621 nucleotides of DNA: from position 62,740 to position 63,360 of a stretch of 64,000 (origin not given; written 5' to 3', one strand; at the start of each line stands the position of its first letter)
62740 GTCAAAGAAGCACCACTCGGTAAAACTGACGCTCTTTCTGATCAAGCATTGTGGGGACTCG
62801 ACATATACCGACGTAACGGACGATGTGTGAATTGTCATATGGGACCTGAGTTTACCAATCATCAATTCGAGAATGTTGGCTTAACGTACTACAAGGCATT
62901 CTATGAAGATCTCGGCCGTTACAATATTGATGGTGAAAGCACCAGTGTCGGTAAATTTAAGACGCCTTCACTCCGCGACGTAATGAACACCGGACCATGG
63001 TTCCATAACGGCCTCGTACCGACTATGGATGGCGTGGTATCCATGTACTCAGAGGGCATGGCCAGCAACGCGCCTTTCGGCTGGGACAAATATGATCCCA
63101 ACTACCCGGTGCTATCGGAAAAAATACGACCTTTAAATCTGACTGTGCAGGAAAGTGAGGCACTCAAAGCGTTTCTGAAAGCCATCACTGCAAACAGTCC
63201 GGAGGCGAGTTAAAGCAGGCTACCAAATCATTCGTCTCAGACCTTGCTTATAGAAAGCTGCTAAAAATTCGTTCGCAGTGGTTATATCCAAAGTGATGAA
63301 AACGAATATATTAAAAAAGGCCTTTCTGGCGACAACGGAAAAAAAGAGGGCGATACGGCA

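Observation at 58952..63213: Two overlapping DUF1566 lipoprotein genes, the second fused to a di-heme cytochrome c peroxidase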

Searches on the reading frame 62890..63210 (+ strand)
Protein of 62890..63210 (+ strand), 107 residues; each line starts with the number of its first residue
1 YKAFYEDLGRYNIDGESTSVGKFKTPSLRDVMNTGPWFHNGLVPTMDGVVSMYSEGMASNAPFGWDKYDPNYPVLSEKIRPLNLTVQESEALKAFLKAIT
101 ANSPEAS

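Call 35: search_solved_structures(query=window:62890-63210:+, max_evalue=1, show_alignments=5)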
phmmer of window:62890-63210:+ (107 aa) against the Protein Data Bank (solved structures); distinct sequences matched with E-value up to 1: 30.
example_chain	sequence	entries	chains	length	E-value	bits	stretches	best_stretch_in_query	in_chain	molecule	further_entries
6e1c_A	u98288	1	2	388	1.9e-12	50.5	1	8-103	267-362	Di-heme enzyme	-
9qdt_A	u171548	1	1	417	1.3e-06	31.7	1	6-52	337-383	Probable cytochrome c peroxidase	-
4y5r_A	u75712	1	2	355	0.00017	24.9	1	16-55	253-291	Methylamine utilization protein MauG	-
3rn1_A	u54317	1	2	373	0.00017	24.9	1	16-55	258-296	Methylamine utilization protein MauG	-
4o1q_A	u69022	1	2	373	0.00017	24.9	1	16-55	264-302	Methylamine utilization protein MauG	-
3rn0_A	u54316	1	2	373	0.00017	24.9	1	16-55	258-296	Methylamine utilization protein MauG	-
4l1q_A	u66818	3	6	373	0.00017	24.9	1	16-55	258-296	Methylamine utilization protein MauG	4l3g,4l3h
3rlm_A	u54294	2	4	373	0.00017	24.9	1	16-55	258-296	Methylamine utilization protein MauG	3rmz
3l4m_A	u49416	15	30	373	0.00017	24.9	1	16-55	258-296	Methylamine utilization protein mauG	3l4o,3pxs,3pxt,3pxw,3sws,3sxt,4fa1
3sjl_A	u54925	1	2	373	0.00017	24.9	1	16-55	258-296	Methylamine utilization protein mauG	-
3svw_A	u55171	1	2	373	0.00018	24.8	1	16-55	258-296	Methylamine utilization protein MauG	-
3sle_A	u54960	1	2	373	0.00018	24.8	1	16-55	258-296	Methylamine utilization protein MauG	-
3hq6_A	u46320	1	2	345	0.00019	24.8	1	7-52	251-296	Cytochrome c551 peroxidase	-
3hq8_A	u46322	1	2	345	0.00019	24.7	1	7-52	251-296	Cytochrome c551 peroxidase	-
3hq9_A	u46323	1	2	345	0.00019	24.7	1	7-52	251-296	Cytochrome c551 peroxidase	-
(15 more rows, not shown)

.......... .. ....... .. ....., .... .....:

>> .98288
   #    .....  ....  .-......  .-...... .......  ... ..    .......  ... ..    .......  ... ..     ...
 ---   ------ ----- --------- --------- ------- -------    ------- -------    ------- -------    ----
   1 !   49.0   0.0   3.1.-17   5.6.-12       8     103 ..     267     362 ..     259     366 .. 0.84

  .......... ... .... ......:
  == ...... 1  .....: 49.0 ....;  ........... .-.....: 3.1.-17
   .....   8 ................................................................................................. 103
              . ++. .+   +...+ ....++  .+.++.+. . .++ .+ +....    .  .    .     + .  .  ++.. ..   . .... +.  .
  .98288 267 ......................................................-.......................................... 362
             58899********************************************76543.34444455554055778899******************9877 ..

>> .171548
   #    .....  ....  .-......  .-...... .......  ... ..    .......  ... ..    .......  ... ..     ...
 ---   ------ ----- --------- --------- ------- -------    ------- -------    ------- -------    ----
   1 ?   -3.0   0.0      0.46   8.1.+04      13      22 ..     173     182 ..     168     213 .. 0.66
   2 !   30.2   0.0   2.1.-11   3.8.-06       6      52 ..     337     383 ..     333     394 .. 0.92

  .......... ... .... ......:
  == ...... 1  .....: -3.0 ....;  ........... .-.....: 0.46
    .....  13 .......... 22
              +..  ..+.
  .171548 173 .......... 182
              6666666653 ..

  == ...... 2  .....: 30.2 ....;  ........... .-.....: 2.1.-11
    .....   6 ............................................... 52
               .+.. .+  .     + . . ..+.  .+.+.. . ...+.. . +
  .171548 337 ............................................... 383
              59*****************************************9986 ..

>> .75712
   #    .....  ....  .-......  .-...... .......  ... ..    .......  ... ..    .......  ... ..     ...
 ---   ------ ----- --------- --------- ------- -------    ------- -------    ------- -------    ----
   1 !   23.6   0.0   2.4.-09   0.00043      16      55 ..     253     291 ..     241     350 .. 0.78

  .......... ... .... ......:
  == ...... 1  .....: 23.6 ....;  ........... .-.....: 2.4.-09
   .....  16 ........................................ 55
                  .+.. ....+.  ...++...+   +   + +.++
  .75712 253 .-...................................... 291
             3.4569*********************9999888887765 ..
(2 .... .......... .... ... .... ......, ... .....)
